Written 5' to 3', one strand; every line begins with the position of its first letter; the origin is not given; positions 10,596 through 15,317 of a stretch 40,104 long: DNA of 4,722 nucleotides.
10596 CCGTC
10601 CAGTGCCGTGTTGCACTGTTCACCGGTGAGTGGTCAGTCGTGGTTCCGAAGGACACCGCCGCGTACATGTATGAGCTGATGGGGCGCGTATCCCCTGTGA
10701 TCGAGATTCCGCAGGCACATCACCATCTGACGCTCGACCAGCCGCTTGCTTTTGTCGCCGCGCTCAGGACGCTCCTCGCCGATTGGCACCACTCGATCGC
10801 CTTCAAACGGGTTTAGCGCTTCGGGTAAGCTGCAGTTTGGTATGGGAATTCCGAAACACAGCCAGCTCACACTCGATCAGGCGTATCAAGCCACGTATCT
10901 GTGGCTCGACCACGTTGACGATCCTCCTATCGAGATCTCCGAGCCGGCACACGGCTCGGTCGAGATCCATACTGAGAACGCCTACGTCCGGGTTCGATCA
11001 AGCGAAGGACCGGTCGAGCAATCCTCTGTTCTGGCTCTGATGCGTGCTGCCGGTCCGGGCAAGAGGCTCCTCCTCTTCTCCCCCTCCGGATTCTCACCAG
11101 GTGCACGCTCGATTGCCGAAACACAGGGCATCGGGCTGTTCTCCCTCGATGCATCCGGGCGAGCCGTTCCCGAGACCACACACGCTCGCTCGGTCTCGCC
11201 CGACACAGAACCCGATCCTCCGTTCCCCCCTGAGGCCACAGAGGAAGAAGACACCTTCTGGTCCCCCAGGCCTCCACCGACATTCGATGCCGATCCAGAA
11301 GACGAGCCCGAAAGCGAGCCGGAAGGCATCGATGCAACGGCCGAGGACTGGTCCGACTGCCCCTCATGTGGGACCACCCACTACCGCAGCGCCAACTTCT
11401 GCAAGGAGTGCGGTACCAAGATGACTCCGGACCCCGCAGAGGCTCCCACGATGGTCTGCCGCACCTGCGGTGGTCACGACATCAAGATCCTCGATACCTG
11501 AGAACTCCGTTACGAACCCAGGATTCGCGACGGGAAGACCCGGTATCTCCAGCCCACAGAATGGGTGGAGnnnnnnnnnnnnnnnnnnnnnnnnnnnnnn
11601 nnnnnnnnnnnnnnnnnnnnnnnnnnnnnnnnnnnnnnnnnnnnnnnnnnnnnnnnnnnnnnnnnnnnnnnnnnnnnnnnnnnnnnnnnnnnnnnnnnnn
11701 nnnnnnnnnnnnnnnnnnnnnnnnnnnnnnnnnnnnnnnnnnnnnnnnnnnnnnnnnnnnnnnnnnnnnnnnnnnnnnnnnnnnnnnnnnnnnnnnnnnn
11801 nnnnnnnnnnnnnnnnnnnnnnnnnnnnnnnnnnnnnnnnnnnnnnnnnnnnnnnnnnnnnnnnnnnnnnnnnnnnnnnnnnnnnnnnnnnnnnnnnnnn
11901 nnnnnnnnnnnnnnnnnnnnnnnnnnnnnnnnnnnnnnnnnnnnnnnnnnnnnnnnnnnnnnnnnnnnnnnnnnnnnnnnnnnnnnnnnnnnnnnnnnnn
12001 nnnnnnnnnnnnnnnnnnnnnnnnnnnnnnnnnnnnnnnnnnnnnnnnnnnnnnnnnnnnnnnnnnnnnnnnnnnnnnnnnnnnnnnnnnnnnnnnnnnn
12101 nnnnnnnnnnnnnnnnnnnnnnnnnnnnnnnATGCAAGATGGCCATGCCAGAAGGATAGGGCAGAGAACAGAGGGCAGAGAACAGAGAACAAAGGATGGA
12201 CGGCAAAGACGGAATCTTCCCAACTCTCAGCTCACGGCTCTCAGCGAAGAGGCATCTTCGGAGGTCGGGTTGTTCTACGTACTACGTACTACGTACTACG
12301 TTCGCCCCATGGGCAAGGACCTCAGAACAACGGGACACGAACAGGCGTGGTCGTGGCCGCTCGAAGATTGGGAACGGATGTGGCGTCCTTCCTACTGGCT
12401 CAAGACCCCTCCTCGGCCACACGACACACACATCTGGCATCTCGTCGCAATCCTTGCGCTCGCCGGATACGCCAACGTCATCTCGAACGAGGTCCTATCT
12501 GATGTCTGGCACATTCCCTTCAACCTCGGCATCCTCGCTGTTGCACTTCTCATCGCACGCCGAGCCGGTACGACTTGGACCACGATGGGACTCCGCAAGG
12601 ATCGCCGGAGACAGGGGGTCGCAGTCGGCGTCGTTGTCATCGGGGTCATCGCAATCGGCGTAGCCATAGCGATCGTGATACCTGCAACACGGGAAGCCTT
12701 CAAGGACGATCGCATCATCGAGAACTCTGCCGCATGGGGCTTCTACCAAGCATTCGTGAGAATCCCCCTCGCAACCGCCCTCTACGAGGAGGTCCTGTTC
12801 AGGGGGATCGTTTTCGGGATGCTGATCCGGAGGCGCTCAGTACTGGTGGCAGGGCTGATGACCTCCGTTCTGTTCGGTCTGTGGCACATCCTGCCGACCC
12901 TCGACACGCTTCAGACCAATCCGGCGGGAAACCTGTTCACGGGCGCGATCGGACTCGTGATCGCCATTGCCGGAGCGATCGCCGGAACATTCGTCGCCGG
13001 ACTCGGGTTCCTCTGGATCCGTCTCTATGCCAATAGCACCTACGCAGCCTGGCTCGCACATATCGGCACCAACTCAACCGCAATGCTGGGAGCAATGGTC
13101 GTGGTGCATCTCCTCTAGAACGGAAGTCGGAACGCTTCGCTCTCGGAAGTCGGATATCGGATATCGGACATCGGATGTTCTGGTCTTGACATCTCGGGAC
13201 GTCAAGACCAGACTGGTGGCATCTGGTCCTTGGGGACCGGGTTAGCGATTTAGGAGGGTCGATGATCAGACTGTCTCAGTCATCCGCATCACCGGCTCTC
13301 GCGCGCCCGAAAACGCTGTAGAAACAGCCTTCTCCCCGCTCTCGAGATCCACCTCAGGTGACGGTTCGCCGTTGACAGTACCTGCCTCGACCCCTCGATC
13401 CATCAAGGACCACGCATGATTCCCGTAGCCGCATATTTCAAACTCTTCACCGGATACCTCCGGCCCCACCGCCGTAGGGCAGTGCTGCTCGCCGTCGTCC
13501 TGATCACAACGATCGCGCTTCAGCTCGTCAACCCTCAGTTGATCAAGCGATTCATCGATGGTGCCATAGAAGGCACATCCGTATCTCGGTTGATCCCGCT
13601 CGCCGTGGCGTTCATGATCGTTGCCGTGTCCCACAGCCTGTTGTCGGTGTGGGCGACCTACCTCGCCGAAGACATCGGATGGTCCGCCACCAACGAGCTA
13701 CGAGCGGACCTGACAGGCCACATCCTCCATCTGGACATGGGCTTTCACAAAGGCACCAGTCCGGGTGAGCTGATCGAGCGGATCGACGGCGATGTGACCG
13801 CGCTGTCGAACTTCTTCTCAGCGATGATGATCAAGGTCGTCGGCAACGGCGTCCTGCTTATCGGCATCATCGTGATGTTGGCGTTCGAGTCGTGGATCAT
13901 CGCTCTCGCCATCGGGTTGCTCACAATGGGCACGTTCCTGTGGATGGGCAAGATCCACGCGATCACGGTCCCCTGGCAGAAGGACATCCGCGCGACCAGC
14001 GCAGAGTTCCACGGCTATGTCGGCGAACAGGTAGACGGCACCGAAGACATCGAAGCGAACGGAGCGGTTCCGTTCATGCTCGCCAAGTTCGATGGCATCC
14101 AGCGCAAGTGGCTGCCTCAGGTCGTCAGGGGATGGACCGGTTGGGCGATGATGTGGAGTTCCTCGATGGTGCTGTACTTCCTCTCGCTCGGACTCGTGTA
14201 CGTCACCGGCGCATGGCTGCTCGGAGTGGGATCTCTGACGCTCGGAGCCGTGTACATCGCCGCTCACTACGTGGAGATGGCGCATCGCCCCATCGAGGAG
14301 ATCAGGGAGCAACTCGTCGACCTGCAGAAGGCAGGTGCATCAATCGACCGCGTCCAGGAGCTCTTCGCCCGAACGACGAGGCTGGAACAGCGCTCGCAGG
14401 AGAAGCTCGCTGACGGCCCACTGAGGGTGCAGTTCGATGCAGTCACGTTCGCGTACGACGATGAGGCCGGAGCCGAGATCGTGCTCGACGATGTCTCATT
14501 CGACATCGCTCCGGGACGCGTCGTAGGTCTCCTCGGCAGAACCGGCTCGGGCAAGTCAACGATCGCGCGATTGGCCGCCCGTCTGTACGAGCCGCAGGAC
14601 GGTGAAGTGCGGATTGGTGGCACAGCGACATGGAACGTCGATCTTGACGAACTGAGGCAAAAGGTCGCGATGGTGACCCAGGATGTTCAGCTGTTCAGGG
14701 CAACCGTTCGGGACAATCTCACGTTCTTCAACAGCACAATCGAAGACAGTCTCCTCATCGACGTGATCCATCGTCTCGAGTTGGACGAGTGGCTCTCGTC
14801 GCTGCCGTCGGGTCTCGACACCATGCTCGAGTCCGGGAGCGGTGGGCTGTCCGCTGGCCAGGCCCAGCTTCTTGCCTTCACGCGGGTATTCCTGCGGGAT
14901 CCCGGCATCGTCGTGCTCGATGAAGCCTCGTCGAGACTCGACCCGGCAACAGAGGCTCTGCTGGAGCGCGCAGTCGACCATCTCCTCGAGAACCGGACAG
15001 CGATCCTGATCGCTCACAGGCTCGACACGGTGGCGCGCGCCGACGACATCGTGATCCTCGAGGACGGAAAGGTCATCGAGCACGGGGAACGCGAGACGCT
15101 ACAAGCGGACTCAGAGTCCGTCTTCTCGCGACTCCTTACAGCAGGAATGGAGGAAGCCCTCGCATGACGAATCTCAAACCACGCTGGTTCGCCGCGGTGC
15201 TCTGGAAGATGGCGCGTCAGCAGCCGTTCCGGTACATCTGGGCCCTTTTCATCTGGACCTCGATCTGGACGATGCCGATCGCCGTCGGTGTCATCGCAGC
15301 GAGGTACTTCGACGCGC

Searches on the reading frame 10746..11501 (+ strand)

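Call 24: search_protein_families(library=pfam, proteins=[window:10746-11501:+])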
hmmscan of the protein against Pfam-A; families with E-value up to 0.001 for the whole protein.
window:10746-11501:+ (251 aa): 3 families
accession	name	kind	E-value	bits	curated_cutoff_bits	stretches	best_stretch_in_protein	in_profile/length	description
PF13248.11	Zn_ribbon_3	-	6.1e-05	22.8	27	1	205-226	5-26/26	zinc-ribbon domain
PF12773.13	DZR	-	9.4e-05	22.9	27.3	1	205-242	1-31/45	Double zinc ribbon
PF13240.11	Zn_Ribbon_1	-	0.00059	20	25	1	205-225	2-22/23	zinc-ribbon domain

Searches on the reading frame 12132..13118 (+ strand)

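Call 24: search_protein_families(library=pfam, proteins=[window:12132-13118:+])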
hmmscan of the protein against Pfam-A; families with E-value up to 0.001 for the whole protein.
window:12132-13118:+ (328 aa): 1 family
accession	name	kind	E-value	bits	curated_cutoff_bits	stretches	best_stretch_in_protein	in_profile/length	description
PF02517.21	Rce1-like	-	1e-13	51.8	22.4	1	205-315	5-92/93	Type II CAAX prenyl endopeptidase Rce1-like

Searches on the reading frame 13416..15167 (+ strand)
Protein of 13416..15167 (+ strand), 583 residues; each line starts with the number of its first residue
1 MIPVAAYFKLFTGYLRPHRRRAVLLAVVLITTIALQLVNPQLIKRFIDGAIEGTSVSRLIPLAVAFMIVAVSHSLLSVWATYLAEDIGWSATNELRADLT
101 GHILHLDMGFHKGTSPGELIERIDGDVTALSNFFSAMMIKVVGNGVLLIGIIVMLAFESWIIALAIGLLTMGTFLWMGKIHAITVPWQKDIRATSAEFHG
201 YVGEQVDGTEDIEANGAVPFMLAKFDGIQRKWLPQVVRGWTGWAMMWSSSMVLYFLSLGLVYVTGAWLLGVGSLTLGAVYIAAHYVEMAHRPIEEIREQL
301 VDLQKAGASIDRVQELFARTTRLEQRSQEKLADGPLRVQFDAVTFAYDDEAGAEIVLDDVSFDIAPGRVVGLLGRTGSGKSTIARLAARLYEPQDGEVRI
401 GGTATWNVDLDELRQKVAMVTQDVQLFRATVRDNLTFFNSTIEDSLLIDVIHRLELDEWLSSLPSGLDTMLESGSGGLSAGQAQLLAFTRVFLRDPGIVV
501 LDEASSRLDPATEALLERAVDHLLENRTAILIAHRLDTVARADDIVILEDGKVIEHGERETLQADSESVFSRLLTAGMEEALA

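Call 105: search_protein_families(library=pfam, proteins=[window:13416-15167:+])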
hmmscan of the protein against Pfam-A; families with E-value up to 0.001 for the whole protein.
window:13416-15167:+ (583 aa): 2 families
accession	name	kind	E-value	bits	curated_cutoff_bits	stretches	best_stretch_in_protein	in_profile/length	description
PF00005.33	ABC_tran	-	7.1e-26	91.9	25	1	357-505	1-136/137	ABC transporter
PF00664.28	ABC_membrane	-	2.2e-24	87.1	28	1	25-281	4-262/274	ABC transporter transmembrane region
